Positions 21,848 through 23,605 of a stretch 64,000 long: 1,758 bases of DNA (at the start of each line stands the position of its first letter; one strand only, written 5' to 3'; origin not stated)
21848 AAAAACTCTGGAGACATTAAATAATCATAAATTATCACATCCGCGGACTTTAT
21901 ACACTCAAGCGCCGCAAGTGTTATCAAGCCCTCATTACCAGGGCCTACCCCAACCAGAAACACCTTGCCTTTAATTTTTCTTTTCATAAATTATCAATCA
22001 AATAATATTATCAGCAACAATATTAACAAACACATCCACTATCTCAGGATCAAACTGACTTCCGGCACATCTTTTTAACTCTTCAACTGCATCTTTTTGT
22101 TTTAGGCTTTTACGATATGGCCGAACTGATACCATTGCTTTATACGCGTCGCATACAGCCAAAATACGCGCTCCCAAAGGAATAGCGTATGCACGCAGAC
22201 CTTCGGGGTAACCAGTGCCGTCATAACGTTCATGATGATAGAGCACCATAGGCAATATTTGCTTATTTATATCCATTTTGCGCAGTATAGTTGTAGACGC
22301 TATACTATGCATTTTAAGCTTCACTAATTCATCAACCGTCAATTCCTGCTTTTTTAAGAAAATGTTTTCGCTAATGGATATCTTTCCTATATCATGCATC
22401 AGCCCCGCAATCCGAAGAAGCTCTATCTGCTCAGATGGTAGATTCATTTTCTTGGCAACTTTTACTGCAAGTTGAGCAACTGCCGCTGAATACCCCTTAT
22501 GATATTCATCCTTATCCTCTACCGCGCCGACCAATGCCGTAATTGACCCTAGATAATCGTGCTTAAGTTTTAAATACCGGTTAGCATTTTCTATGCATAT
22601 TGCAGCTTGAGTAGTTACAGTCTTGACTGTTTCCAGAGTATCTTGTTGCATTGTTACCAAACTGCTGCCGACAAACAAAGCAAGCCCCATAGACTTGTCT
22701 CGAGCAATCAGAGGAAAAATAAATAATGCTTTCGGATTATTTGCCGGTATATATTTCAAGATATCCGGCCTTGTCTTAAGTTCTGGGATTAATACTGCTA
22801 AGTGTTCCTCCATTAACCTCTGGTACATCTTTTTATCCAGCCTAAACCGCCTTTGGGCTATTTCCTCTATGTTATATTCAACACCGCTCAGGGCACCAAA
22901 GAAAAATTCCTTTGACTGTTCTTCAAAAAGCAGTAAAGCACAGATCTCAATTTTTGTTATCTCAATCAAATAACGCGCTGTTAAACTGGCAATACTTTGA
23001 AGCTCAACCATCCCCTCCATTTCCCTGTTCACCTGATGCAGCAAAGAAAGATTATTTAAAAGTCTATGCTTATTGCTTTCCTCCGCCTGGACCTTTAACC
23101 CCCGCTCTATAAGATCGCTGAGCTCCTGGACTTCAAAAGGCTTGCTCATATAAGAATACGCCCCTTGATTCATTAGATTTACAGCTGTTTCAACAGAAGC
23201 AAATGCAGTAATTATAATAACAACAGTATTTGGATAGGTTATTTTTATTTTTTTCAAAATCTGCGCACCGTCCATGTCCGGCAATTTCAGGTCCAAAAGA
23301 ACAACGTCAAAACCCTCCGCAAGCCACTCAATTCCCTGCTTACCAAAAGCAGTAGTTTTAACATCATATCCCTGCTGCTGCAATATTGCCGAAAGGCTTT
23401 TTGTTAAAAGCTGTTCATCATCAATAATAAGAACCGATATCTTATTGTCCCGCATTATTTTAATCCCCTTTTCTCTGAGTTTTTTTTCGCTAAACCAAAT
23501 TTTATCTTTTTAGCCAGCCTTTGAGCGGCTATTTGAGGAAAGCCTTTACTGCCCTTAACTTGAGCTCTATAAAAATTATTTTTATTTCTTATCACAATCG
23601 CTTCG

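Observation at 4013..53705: Pattern: four genes disabled by in-frame stops using all three stop codons, suggesting ongoing gene decay rather than recoding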

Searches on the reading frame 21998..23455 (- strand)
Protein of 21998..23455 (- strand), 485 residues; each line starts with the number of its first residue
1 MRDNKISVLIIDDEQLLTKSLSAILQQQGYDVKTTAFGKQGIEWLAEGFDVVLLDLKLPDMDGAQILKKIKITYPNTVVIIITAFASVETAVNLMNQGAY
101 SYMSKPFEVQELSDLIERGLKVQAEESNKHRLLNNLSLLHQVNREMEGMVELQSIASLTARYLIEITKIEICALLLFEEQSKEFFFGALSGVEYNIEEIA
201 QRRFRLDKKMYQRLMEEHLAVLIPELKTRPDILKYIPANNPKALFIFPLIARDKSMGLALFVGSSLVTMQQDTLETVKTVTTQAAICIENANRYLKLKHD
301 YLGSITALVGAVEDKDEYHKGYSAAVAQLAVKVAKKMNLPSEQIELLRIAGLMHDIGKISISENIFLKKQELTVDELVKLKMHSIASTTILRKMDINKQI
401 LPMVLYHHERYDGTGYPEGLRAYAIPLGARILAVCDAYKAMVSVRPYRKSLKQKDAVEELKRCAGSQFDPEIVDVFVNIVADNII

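Call 22: find_encoding_contigs(protein=window:21998-23455:-, flank=10000, max_places=10)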
Protein window:21998-23455:- (485 aa): 8 contigs read that carry it; 3 places shown.
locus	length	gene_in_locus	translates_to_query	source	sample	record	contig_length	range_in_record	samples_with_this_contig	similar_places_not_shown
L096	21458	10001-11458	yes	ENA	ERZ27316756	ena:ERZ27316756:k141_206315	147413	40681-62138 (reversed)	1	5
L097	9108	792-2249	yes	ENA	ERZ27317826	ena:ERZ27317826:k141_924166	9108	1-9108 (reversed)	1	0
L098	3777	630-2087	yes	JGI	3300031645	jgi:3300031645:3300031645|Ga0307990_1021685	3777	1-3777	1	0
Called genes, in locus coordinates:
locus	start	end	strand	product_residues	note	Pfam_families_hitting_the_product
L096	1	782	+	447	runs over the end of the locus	PF08245:Mur_ligase_M, PF02875:Mur_ligase_C, PF27239:FOL3_C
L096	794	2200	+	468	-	PF10396:TrmE_N, PF12631:MnmE_helical, PF01926:MMR_HSR1, PF02421:FeoB_N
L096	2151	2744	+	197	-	PF13238:AAA_18 (weak), PF01202:SKI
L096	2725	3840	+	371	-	PF14520:HHH_5 (weak), PF02481:DNA_processg_A, PF17782:WHD_DprA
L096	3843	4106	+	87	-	PF10719:ComFB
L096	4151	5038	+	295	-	PF03705:CheR_N, PF01739:CheR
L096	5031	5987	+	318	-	PF05140:ResB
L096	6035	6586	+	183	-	PF04205:FMN_bind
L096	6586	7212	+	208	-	PF13241:NAD_binding_7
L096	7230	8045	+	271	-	PF01578:Cytochrom_C_asm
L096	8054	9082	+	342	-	PF05201:GlutR_N, PF02826:2-Hacid_dh_C (faint), PF01488:Shikimate_DH, PF13241:NAD_binding_7 (weak), PF03807:F420_oxidored (weak)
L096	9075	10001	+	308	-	PF01379:Porphobil_deam, PF03900:Porphobil_deamC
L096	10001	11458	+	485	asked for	PF00072:Response_reg, PF13487:HD_5, PF01966:HD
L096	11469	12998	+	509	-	PF00590:TP_methylase, PF02602:HEM4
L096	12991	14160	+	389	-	PF04055:Radical_SAM, PF13353:Fer4_12, PF13186:SPASM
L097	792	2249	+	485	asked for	PF00072:Response_reg, PF13487:HD_5, PF01966:HD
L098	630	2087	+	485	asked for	PF00072:Response_reg, PF13487:HD_5, PF01966:HD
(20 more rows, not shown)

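Call 40: find_homologous_proteins(query=window:21998-23455:-, max_evalue=1e-60)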
Query window:21998-23455:- (485 aa): 108 proteins with E <= 1e-60 among 8000 candidates.
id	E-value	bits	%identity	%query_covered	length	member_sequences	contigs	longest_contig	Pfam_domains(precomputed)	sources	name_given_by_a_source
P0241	0.0e+0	1048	100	100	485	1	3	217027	PF13487.13,PF01966.29,PF00072.31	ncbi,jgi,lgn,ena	-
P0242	1.3e-260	883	81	100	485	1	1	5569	PF13185.13,PF13487.13,PF01966.29,PF00072.31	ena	-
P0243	5.6e-255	864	81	99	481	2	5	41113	PF13185.13,PF13487.13,PF01966.29,PF00072.31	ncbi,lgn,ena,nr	ncbi:MAG: response regulator [Candidatus Omnitrophica bacterium]|nr:response regulator [Candidatus O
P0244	2.4e-252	855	79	100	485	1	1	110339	PF13185.13,PF13487.13,PF01966.29,PF13492.13,PF00072.31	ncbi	-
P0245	6.7e-248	841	78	100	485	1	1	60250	PF13487.13,PF01966.29,PF00072.31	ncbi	-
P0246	4.0e-247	838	77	100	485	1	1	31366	PF13185.13,PF13487.13,PF01966.29,PF00072.31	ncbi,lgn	ncbi:MAG: HD domain-containing phosphohydrolase [Candidatus Omnitrophota bacterium]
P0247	2.6e-193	661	60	100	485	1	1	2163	PF13487.13,PF01966.29,PF01590.33,PF00072.31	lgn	-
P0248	2.6e-191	654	58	100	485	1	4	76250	PF13185.13,PF13487.13,PF01966.29,PF00072.31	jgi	-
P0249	5.6e-190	650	59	100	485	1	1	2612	PF13185.13,PF13487.13,PF01966.29,PF00072.31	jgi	jgi:putative nucleotidyltransferase with HDIG domain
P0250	1.1e-182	626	58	97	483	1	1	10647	PF13185.13,PF13487.13,PF01966.29,PF00072.31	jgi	-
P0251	1.4e-180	619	57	97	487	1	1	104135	PF13487.13,PF01966.29,PF00072.31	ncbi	ncbi:MAG: HD domain-containing phosphohydrolase [Candidatus Omnitrophota bacterium]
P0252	1.8e-179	615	56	97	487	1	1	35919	PF13487.13,PF01966.29,PF00072.31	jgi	jgi:response regulator RpfG family c-di-GMP phosphodiesterase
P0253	6.4e-178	610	56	97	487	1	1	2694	PF13487.13,PF01966.29,PF00072.31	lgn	-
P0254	7.7e-178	610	56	97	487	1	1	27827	PF13487.13,PF01966.29,PF00072.31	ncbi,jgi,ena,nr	ncbi:MAG: response regulator [Candidatus Omnitrophica bacterium]|nr:response regulator [Candidatus O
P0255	3.2e-177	608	55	99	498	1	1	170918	PF13487.13,PF01966.29,PF00072.31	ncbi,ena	-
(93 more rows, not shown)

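Call 41: find_encoding_contigs(protein=P0244, flank=10000, max_places=2)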
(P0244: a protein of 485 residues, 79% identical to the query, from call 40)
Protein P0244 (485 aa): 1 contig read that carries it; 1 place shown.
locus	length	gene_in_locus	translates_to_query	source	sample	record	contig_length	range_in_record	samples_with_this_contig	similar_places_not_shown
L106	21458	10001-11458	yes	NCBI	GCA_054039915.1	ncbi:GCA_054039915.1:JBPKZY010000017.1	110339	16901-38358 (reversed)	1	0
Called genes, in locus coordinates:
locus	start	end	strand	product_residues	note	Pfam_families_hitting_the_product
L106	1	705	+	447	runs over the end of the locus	PF08245:Mur_ligase_M, PF02875:Mur_ligase_C, PF27239:FOL3_C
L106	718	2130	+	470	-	PF10396:TrmE_N, PF12631:MnmE_helical, PF01926:MMR_HSR1, PF02421:FeoB_N, PF03193:RsgA_GTPase (faint), PF04548:AIG1 (weak)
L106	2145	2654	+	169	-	PF13238:AAA_18 (weak), PF01202:SKI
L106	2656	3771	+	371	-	PF14520:HHH_5 (weak), PF02481:DNA_processg_A, PF17782:WHD_DprA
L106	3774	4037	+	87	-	PF10719:ComFB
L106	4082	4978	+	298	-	PF03705:CheR_N, PF01739:CheR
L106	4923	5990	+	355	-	PF05140:ResB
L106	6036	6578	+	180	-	PF04205:FMN_bind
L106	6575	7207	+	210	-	PF13241:NAD_binding_7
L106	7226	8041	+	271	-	PF01578:Cytochrom_C_asm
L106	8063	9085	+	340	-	PF05201:GlutR_N, PF02826:2-Hacid_dh_C (weak), PF01488:Shikimate_DH, PF03807:F420_oxidored (weak), PF13241:NAD_binding_7 (weak)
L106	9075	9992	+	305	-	PF01379:Porphobil_deam, PF03900:Porphobil_deamC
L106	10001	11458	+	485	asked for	PF00072:Response_reg, PF13185:GAF_2 (weak), PF13492:GAF_3 (weak), PF13487:HD_5, PF01966:HD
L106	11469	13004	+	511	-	PF00590:TP_methylase, PF02602:HEM4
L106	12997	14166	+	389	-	PF04055:Radical_SAM, PF13353:Fer4_12, PF13186:SPASM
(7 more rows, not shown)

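Call 42: find_encoding_contigs(protein=P0243, flank=10000, max_places=2)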
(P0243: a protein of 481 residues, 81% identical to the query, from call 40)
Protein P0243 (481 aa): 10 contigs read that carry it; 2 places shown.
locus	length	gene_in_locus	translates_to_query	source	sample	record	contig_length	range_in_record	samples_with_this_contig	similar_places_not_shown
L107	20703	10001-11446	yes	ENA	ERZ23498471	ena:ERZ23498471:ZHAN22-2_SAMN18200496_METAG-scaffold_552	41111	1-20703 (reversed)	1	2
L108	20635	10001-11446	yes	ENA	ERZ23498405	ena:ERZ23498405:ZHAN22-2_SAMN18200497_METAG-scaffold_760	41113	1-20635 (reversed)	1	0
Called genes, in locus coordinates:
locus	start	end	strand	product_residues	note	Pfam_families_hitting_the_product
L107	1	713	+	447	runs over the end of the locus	PF08245:Mur_ligase_M, PF02875:Mur_ligase_C, PF27239:FOL3_C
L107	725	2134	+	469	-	PF10396:TrmE_N, PF12631:MnmE_helical, PF01926:MMR_HSR1, PF02421:FeoB_N, PF03193:RsgA_GTPase (faint), PF04548:AIG1 (weak)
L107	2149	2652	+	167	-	PF13238:AAA_18 (weak), PF01202:SKI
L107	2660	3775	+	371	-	PF02481:DNA_processg_A, PF17782:WHD_DprA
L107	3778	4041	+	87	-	PF10719:ComFB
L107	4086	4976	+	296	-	PF03705:CheR_N, PF01739:CheR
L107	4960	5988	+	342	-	PF05140:ResB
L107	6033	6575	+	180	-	PF04205:FMN_bind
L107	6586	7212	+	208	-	PF13241:NAD_binding_7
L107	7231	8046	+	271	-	PF01578:Cytochrom_C_asm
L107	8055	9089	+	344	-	PF05201:GlutR_N, PF02826:2-Hacid_dh_C (weak), PF01488:Shikimate_DH, PF01408:GFO_IDH_MocA (weak), PF13241:NAD_binding_7 (weak), PF03435:Sacchrp_dh_NADP (faint), PF03807:F420_oxidored (weak)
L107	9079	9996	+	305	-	PF01379:Porphobil_deam, PF03900:Porphobil_deamC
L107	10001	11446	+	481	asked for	PF00072:Response_reg, PF13185:GAF_2 (weak), PF13487:HD_5, PF01966:HD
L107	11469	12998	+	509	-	PF00590:TP_methylase, PF02602:HEM4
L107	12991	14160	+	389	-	PF04055:Radical_SAM, PF13353:Fer4_12, PF13186:SPASM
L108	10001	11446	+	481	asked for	PF00072:Response_reg, PF13185:GAF_2 (weak), PF13487:HD_5, PF01966:HD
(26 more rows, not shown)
